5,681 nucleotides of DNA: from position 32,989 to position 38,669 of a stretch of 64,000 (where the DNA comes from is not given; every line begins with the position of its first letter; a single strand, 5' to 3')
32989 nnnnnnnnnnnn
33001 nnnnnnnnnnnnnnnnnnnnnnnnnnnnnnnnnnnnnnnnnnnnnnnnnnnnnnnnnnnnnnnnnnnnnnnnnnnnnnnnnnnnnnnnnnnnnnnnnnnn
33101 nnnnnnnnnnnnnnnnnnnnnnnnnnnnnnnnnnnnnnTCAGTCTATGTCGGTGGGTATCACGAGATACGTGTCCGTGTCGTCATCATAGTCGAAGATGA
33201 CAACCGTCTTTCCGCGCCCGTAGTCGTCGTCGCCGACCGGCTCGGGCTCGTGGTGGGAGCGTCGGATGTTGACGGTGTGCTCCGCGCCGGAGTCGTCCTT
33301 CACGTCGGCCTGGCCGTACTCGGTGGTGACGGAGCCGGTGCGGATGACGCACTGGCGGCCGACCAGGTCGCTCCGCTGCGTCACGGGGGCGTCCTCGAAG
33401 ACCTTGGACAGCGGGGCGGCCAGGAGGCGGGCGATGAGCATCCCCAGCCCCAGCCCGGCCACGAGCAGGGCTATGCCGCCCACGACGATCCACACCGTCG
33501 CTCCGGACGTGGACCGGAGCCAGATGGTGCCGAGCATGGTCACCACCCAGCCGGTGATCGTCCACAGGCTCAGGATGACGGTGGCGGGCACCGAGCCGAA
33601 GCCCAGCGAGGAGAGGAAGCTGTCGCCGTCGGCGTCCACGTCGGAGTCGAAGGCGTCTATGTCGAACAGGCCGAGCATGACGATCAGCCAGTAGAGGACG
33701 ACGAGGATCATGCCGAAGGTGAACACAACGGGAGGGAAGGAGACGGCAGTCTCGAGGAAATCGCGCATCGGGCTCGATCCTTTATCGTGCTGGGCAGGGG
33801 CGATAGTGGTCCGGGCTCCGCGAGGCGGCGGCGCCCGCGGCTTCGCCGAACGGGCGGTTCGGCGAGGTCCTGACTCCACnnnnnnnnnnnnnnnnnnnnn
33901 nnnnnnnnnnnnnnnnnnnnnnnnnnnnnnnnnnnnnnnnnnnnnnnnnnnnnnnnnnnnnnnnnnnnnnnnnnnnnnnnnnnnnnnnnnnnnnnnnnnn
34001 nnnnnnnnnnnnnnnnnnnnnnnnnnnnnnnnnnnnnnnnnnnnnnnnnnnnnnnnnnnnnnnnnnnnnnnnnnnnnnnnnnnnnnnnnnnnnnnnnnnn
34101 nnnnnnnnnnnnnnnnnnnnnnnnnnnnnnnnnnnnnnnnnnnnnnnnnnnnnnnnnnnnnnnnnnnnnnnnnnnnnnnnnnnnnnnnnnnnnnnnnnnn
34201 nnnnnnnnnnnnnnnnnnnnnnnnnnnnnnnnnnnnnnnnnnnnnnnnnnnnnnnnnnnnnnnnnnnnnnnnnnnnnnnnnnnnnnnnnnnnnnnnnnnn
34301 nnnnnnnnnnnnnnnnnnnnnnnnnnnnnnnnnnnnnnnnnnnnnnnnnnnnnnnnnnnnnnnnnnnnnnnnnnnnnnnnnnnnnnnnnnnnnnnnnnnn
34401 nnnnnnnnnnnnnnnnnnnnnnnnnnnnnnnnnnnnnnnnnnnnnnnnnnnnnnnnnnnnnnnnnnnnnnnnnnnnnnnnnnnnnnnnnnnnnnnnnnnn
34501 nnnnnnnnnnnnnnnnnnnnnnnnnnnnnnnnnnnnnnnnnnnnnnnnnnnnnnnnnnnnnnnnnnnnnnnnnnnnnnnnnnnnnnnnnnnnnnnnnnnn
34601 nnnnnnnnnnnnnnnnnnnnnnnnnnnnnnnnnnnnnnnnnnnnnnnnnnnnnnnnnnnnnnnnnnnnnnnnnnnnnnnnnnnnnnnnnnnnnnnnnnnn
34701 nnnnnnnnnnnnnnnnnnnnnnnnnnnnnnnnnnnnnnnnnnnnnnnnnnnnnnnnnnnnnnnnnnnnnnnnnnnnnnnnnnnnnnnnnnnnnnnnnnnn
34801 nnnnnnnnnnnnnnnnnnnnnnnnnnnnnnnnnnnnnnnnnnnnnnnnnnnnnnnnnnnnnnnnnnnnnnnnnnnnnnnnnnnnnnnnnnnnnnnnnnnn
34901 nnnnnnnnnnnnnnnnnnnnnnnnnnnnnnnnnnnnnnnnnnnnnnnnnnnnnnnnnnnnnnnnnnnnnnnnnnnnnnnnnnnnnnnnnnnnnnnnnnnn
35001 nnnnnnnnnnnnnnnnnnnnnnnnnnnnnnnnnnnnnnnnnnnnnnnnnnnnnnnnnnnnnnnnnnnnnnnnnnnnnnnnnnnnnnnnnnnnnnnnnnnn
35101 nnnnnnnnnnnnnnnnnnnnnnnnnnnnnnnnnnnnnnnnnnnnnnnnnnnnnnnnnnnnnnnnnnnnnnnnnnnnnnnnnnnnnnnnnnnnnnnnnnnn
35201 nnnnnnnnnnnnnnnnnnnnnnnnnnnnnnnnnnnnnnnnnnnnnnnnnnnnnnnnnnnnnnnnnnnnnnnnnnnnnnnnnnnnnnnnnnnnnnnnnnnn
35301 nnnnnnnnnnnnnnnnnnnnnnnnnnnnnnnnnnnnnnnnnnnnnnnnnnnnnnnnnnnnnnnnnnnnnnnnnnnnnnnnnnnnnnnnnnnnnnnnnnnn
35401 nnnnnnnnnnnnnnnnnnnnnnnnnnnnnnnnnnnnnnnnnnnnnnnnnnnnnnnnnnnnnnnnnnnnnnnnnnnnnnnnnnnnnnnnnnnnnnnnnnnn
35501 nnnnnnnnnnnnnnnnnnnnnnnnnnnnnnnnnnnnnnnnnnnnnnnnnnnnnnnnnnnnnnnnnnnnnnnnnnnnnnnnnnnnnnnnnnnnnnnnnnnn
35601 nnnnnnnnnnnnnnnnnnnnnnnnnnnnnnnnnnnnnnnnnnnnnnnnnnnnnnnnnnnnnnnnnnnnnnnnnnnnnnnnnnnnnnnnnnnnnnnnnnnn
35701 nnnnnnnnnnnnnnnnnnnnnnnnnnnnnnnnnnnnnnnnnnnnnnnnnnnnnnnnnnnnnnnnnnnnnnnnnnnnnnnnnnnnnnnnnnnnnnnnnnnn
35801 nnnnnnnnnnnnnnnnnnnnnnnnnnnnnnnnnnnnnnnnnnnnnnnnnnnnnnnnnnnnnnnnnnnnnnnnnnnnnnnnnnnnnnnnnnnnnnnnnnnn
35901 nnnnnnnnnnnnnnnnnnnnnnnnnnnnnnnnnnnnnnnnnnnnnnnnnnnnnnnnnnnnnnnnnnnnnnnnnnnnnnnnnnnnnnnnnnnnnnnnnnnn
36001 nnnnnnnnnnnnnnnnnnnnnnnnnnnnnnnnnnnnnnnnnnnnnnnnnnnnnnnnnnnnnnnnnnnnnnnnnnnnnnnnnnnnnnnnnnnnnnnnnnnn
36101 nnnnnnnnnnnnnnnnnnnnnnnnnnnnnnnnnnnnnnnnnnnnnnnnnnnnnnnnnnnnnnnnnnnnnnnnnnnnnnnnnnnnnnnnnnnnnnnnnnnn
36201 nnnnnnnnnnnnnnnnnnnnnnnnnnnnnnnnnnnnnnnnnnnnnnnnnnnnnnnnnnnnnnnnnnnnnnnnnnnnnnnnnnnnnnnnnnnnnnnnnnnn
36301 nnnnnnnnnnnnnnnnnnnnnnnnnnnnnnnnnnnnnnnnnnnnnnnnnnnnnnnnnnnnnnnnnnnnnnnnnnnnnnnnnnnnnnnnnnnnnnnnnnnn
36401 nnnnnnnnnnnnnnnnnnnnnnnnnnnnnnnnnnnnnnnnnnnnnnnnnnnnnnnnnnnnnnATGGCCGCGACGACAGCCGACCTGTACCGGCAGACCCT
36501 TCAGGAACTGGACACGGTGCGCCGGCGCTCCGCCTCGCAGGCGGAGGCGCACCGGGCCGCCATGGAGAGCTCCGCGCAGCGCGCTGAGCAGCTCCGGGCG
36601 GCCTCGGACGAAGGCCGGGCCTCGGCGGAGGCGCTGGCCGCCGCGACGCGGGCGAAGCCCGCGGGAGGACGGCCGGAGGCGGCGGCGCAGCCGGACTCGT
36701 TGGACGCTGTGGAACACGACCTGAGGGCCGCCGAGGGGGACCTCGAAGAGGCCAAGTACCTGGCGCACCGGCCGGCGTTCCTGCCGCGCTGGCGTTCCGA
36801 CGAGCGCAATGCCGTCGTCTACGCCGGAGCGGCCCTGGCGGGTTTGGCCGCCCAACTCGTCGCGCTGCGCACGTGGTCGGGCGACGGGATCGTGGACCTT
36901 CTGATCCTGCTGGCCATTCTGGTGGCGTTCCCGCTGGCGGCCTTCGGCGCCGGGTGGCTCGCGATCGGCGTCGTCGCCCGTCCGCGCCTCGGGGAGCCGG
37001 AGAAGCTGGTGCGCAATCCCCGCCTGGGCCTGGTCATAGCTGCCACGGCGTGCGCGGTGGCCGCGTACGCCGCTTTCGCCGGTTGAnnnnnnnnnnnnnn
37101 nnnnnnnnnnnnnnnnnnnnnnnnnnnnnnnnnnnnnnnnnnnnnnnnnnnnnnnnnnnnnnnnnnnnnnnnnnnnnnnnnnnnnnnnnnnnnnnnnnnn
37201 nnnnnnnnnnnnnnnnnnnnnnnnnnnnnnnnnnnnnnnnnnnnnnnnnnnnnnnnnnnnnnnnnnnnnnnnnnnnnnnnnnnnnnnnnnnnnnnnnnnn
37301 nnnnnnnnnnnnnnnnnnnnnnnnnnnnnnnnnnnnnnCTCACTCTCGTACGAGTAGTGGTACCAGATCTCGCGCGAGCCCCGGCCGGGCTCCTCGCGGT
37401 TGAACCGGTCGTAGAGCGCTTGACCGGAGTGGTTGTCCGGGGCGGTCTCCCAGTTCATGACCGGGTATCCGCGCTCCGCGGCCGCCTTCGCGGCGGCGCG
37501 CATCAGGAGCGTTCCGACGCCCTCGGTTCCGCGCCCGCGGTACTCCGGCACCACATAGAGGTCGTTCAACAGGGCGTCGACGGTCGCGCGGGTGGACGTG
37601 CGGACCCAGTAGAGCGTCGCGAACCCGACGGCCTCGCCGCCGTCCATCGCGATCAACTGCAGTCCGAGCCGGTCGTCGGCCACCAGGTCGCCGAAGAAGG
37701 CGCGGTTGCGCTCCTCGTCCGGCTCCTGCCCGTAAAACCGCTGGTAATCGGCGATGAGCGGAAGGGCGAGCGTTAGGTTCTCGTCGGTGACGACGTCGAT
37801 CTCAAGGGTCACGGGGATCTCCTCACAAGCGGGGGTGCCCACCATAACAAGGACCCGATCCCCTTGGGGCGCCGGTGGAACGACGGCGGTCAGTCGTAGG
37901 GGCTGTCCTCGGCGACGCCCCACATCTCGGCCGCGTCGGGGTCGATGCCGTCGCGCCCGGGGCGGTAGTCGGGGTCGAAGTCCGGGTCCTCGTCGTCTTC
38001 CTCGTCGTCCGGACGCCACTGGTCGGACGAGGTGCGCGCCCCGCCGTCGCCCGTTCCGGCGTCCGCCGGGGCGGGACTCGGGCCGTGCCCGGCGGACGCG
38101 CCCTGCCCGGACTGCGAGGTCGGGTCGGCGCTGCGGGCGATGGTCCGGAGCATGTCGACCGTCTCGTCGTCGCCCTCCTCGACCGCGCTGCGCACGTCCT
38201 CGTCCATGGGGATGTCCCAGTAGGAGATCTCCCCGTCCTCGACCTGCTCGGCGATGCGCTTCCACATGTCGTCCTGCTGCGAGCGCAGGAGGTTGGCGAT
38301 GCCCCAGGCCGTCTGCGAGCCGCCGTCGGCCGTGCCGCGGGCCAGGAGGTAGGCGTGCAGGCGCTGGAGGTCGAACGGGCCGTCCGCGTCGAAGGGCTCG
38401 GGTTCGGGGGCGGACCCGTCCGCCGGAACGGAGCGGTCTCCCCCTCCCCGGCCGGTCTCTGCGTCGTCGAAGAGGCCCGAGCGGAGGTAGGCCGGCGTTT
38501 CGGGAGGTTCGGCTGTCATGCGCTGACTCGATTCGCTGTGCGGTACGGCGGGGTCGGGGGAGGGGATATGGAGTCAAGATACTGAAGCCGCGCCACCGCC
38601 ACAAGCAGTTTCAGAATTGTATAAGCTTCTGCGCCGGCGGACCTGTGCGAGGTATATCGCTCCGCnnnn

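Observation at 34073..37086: TM-less FtsK/SpoIIIE-family ATPase translationally coupled to a coiled-coil/3-TM protein, divergent from the nfeD-flotillin-giant ATPase operon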

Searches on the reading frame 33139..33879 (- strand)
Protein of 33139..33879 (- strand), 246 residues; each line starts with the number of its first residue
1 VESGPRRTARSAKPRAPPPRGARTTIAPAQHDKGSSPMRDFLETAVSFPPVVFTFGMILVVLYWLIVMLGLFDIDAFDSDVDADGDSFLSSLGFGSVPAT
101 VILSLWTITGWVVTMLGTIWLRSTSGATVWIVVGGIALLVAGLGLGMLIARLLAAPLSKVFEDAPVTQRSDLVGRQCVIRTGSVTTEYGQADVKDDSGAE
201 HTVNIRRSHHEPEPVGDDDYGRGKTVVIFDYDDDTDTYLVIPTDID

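Call 9: search_protein_families(library=pfam, proteins=[window:33139-33879:-], max_evalue=0.01)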
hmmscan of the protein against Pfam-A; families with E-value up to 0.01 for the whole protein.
window:33139-33879:- (246 aa): 0 families

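Call 10: search_protein_families(library=ncbifam, proteins=[window:33139-33879:-], max_evalue=0.01)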
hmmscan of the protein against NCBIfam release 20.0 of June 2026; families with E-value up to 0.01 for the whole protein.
window:33139-33879:- (246 aa): 0 families

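Call 11: search_protein_families(library=padloc, proteins=[window:33139-33879:-], max_evalue=0.01)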
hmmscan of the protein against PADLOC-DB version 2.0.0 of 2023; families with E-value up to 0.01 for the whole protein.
window:33139-33879:- (246 aa): 0 families

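Call 63: search_protein_families(library=ncbifam, proteins=[window:33139-33768:-], max_evalue=0.1)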
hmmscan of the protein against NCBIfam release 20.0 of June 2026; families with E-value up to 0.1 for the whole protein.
window:33139-33768:- (209 aa): 1 family
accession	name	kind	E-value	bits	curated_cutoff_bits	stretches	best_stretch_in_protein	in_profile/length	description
NF043081.1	MMSYN1_0165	equivalog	0.073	12.1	350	1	13-103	176-265/388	oligopeptide ABC transporter permease OppB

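Call 65: search_protein_families(library=pfam, proteins=[window:33139-33768:-], max_evalue=0.1)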
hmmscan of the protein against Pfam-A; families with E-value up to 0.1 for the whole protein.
window:33139-33768:- (209 aa): 1 family
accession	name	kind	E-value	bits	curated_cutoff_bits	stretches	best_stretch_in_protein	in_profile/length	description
PF07290.17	YqiJ_OB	-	0.026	15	25.4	1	135-193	2-55/64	Inner membrane protein YqiJ, OB-fold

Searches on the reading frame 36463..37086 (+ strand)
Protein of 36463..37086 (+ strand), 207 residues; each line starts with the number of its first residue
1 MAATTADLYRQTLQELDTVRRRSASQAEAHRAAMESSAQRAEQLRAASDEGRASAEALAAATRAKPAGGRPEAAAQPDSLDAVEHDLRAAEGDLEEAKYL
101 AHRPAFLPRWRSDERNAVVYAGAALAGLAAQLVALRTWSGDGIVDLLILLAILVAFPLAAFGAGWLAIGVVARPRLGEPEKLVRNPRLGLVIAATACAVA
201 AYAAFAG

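Call 9: search_protein_families(library=pfam, proteins=[window:36463-37086:+], max_evalue=0.01)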
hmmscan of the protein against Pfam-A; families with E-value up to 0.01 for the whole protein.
window:36463-37086:+ (207 aa): 0 families

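Call 10: search_protein_families(library=ncbifam, proteins=[window:36463-37086:+], max_evalue=0.01)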
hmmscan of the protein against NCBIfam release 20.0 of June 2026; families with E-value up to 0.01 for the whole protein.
window:36463-37086:+ (207 aa): 0 families

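Call 11: search_protein_families(library=padloc, proteins=[window:36463-37086:+], max_evalue=0.01)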
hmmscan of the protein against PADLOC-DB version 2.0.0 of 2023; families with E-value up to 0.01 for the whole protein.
window:36463-37086:+ (207 aa): 0 families

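Call 36: find_homologous_proteins(query=window:36463-37086:+, max_evalue=0.001)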
Query window:36463-37086:+ (207 aa): 5 proteins with E <= 0.001 among 8000 candidates.
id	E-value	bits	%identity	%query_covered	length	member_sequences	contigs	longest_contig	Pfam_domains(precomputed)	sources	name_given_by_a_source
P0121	2.8e-120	417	100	100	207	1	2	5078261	-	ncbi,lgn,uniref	ncbi:hypothetical protein [Salininema proteolyticum]|uniref:Uncharacterized protein n=1 Tax=Salinine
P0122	8.4e-55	204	53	99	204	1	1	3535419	-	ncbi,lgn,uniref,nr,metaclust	ncbi:hypothetical protein [Haloglycomyces albus]|uniref:hypothetical protein n=1 Tax=Haloglycomyces 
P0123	9.6e-34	135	41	96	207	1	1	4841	-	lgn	-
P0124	5.4e-30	123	40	96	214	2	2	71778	-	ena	-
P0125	3.6e-28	117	51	53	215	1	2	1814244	-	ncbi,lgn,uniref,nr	ncbi:hypothetical protein LX16_2376 [Stackebrandtia albiflava]|uniref:Uncharacterized protein n=1 Ta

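Call 65: search_protein_families(library=pfam, proteins=[window:36463-37086:+], max_evalue=0.1)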
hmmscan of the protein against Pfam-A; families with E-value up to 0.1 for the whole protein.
window:36463-37086:+ (207 aa): 0 families

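Call 79: predict_structure(alignment_id=A3)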
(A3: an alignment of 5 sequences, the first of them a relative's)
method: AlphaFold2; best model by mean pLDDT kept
length: 207 residues; sequences in the alignment: 5
mean_pLDDT: 72.9   pTM: 0.32
mean pLDDT of the five models: 72.9, 69.5, 68.8, 66.8, 66.0
residues with pLDDT >= 90: 47; 70-90: 80; 50-70: 55; < 50: 25
segments of 3 or more residues with pLDDT < 50: 67-73, 170-174, 178-182
pLDDT, mean of each block of 10 residues (from residue 1): 82 95 94 94 93 86 54 54 73 67 54 70 78 74 76 75 65 46 59 72 68
secondary structure, 60 per line:
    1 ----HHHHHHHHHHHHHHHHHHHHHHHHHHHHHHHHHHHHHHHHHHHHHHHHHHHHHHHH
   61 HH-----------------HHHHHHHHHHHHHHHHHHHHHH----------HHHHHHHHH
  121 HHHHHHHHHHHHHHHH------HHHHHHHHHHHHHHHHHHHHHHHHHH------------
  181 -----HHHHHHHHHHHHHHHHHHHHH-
elements in order: H5-62 H80-101 H112-136 H143-168 H186-206

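Call 107: find_encoding_contigs(protein=P0125, flank=6000, max_places=1)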
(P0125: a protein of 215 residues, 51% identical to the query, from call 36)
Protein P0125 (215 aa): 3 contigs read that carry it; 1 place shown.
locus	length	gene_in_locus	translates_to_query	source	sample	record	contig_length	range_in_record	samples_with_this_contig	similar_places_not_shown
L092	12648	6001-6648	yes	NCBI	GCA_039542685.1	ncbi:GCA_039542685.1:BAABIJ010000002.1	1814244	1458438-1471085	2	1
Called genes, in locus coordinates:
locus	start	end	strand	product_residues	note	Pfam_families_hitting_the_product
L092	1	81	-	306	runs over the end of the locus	PF02779:Transket_pyr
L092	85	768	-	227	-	PF00456:Transketolase_N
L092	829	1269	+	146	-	PF00376:MerR, PF13411:MerR_1, PF09278:MerR-DNA-bind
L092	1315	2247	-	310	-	PF22564:HAAS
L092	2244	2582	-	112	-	PF03551:PadR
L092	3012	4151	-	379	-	PF01544:CorA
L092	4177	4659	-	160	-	-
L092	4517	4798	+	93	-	-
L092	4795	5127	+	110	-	-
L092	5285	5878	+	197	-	PF01872:RibD_C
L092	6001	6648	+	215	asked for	-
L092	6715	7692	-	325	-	PF01341:Glyco_hydro_6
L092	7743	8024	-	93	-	-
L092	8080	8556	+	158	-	PF01967:MoaC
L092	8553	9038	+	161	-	PF00994:MoCF_biosynth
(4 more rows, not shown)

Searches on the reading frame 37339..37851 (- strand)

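Call 111: search_protein_families(library=pfam, proteins=[window:37339-37851:-], max_evalue=0.0001)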
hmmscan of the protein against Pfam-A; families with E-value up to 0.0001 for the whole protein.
window:37339-37851:- (171 aa): 2 families
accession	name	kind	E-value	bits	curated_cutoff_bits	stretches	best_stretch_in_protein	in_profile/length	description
PF00583.31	Acetyltransf_1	-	1.1e-14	55.1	20.7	1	36-150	8-114/116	Acetyltransferase (GNAT) family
PF13508.13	Acetyltransf_7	-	1.5e-09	38.6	27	1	66-150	6-80/84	Acetyltransferase (GNAT) domain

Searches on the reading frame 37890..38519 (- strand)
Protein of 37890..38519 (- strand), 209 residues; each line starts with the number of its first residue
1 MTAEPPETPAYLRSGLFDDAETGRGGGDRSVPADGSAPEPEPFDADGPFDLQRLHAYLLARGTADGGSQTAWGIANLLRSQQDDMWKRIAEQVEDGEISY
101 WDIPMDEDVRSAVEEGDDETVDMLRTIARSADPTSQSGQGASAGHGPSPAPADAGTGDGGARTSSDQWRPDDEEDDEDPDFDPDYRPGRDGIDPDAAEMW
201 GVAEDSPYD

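Call 9: search_protein_families(library=pfam, proteins=[window:37890-38519:-], max_evalue=0.01)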
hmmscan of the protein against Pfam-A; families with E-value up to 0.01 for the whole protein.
window:37890-38519:- (209 aa): 0 families

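Call 10: search_protein_families(library=ncbifam, proteins=[window:37890-38519:-], max_evalue=0.01)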
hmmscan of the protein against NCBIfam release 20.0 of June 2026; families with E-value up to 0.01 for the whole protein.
window:37890-38519:- (209 aa): 1 family
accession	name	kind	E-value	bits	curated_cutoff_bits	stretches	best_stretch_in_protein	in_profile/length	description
NF006596.0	PRK09133.1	subfamily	0.0081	14.7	349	0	47-84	124-161/474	hypothetical protein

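Call 11: search_protein_families(library=padloc, proteins=[window:37890-38519:-], max_evalue=0.01)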
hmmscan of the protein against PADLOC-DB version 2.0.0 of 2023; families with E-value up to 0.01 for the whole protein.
window:37890-38519:- (209 aa): 0 families
